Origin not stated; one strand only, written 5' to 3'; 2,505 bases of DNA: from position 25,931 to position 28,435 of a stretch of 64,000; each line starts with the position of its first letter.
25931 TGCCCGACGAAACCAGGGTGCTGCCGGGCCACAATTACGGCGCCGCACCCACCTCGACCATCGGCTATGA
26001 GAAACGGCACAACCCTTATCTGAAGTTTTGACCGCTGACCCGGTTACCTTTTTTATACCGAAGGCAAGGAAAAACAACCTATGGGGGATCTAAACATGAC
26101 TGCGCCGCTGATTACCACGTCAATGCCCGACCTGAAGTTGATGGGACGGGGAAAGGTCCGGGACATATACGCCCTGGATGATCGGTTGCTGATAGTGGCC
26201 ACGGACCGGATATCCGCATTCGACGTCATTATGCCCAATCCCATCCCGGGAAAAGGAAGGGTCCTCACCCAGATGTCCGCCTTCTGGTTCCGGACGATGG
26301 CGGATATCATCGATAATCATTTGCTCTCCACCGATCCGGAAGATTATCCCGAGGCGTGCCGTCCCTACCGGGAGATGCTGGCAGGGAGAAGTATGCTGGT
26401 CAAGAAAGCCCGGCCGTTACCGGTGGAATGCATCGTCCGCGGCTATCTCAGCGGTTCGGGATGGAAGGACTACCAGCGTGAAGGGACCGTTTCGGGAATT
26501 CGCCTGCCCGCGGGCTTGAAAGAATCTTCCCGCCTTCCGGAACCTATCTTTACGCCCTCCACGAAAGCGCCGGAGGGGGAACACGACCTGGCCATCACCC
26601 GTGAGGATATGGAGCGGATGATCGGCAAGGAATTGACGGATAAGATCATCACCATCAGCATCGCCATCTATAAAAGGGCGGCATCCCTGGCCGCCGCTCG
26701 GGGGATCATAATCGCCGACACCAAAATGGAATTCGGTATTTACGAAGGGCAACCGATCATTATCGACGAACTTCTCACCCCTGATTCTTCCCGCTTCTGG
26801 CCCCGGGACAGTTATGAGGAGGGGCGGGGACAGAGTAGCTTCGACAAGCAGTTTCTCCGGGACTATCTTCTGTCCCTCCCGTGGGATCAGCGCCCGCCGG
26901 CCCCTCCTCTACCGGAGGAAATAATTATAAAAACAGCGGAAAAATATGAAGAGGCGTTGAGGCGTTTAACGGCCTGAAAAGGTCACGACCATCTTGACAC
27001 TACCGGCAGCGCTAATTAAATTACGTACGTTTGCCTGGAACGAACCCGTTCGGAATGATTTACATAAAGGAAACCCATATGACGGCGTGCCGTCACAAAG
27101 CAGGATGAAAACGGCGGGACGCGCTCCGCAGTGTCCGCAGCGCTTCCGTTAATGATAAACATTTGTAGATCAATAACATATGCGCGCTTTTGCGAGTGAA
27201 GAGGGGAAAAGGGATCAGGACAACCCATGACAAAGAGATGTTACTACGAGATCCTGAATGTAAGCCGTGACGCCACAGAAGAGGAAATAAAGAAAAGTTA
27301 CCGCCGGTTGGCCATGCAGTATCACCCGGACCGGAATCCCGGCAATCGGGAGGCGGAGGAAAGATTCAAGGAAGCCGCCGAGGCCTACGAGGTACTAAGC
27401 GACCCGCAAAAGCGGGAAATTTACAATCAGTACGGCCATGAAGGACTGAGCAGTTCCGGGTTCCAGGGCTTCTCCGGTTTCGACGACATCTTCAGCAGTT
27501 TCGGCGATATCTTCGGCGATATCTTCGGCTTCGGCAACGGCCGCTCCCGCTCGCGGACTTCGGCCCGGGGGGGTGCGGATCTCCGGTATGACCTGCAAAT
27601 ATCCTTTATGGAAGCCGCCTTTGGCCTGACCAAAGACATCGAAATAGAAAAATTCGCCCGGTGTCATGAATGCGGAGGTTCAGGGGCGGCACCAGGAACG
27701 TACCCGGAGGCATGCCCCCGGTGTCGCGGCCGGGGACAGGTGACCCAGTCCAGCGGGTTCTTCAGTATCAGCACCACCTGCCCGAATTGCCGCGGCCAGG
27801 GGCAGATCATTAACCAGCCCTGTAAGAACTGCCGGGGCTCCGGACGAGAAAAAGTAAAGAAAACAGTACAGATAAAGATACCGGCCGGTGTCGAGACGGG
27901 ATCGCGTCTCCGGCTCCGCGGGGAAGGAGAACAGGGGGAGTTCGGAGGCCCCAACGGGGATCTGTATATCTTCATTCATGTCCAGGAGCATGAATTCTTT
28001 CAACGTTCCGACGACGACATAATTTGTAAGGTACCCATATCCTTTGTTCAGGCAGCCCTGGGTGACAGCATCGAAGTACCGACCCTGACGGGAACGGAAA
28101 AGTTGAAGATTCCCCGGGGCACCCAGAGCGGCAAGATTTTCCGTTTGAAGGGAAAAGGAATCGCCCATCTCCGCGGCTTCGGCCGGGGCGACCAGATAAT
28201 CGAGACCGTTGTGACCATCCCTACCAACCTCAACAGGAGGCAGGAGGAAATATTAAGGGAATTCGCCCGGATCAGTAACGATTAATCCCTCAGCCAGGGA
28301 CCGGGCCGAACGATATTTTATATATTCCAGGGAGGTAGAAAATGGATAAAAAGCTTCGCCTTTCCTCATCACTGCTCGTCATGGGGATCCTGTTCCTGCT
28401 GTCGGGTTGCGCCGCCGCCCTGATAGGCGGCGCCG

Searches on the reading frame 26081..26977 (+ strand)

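Call 13: search_protein_families(library=pfam, proteins=[window:26081-26977:+])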
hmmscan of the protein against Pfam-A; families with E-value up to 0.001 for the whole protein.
window:26081-26977:+ (298 aa): 1 family
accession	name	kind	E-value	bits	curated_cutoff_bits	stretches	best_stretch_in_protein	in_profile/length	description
PF01259.24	SAICAR_synt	-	2.1e-74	250.7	20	1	22-269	3-227/233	SAICAR synthetase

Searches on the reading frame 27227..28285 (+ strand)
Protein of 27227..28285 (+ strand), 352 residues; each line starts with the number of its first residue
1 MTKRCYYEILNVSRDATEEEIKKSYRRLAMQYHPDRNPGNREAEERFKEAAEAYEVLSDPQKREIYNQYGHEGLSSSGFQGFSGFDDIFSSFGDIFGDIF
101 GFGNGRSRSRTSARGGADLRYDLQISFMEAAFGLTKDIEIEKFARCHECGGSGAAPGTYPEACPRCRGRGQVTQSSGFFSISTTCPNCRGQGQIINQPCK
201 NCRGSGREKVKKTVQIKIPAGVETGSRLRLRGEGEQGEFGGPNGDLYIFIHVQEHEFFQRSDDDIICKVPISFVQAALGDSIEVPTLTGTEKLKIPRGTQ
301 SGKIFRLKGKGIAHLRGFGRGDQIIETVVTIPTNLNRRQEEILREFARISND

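Call 13: search_protein_families(library=pfam, proteins=[window:27227-28285:+])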
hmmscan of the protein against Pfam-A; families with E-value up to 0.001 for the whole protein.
window:27227-28285:+ (352 aa): 4 families
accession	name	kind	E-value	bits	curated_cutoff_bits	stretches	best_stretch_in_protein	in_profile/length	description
PF01556.23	DnaJ_C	-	1e-52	178.7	26.6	1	119-332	1-152/152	DnaJ C terminal domain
PF00226.36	DnaJ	-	1.3e-29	102.5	27.8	1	6-67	2-63/63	DnaJ domain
PF00684.25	DnaJ_CXXCXGXG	-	4.8e-16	59.2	32.7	1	146-206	1-65/65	DnaJ central domain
PF15777.11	Anti-TRAP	-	0.00052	20.4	32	0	145-175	12-45/59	Tryptophan RNA-binding attenuator protein inhibitory protein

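Call 46: find_encoding_contigs(protein=window:27227-28285:+, flank=1500, max_places=10)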
Protein window:27227-28285:+ (352 aa): 23 contigs read that carry it; 8 places shown.
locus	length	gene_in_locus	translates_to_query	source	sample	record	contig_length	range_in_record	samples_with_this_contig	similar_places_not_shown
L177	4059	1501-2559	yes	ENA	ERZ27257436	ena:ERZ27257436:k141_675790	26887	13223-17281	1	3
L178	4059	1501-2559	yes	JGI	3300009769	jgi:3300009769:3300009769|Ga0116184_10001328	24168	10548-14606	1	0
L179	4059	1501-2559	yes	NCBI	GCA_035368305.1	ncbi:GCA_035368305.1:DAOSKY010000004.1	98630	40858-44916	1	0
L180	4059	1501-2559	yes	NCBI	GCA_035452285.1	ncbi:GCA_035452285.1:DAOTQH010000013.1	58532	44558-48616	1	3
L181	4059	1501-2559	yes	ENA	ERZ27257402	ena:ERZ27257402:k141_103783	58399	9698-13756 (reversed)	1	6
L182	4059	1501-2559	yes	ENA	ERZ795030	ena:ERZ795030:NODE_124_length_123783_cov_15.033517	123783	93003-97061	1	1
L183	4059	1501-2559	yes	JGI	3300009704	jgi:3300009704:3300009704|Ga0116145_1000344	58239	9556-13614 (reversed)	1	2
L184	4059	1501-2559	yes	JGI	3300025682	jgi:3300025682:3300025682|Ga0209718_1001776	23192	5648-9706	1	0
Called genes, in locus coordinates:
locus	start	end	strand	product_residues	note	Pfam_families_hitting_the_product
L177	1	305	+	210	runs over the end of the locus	PF00753:Lactamase_B, PF12706:Lactamase_B_2 (faint)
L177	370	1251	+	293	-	PF01259:SAICAR_synt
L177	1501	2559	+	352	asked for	PF00226:DnaJ, PF01556:DnaJ_C, PF00684:DnaJ_CXXCXGXG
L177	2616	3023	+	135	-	PF12092:DUF3568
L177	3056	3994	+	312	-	PF01464:SLT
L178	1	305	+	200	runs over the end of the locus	PF00753:Lactamase_B, PF12706:Lactamase_B_2 (weak)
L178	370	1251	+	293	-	PF01259:SAICAR_synt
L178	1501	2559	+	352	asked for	PF00226:DnaJ, PF01556:DnaJ_C, PF00684:DnaJ_CXXCXGXG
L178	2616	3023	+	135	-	PF12092:DUF3568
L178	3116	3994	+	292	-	PF01464:SLT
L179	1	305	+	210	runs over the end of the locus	PF00753:Lactamase_B, PF12706:Lactamase_B_2 (faint)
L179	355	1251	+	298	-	PF01259:SAICAR_synt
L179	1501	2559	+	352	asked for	PF00226:DnaJ, PF01556:DnaJ_C, PF00684:DnaJ_CXXCXGXG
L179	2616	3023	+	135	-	PF12092:DUF3568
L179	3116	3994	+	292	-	PF01464:SLT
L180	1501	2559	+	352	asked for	PF00226:DnaJ, PF01556:DnaJ_C, PF00684:DnaJ_CXXCXGXG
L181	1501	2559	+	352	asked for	PF00226:DnaJ, PF01556:DnaJ_C, PF00684:DnaJ_CXXCXGXG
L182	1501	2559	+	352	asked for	PF00226:DnaJ, PF01556:DnaJ_C, PF00684:DnaJ_CXXCXGXG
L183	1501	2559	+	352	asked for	PF00226:DnaJ, PF01556:DnaJ_C, PF00684:DnaJ_CXXCXGXG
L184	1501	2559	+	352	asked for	PF00226:DnaJ, PF01556:DnaJ_C, PF00684:DnaJ_CXXCXGXG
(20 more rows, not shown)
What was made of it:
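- Tried and rejected: Strain contigs all show the same spacing around copy B (call 46).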

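Call 62: find_encoding_contigs(protein=window:27227-28285:+, flank=10000, max_places=1)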
Protein window:27227-28285:+ (352 aa): 23 contigs read that carry it; 1 place shown.
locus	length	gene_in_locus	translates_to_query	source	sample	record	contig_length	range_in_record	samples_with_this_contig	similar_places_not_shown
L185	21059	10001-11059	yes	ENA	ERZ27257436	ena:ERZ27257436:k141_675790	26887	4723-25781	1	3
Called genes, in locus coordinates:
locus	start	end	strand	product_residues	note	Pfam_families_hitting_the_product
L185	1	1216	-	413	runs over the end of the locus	PF17785:PUA_3, PF10672:Methyltrans_SAM, PF03602:Cons_hypoth95 (weak)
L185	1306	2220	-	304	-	PF14326:DUF4384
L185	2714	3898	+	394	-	PF17746:SfsA_N, PF03749:SfsA, PF01986:DUF123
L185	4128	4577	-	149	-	-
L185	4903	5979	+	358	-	PF00483:NTP_transferase, PF12804:NTP_transf_3, PF22640:ManC_GMP_beta-helix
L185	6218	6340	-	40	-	-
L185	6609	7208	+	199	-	PF02545:Maf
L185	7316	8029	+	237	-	PF01168:Ala_racemase_N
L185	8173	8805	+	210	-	PF00753:Lactamase_B, PF12706:Lactamase_B_2 (faint)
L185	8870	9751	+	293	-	PF01259:SAICAR_synt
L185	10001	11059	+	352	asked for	PF00226:DnaJ, PF01556:DnaJ_C, PF00684:DnaJ_CXXCXGXG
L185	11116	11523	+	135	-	PF12092:DUF3568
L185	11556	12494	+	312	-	PF01464:SLT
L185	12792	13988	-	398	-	-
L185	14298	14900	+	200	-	PF12844:HTH_19, PF13560:HTH_31, PF01381:HTH_3, PF07883:Cupin_2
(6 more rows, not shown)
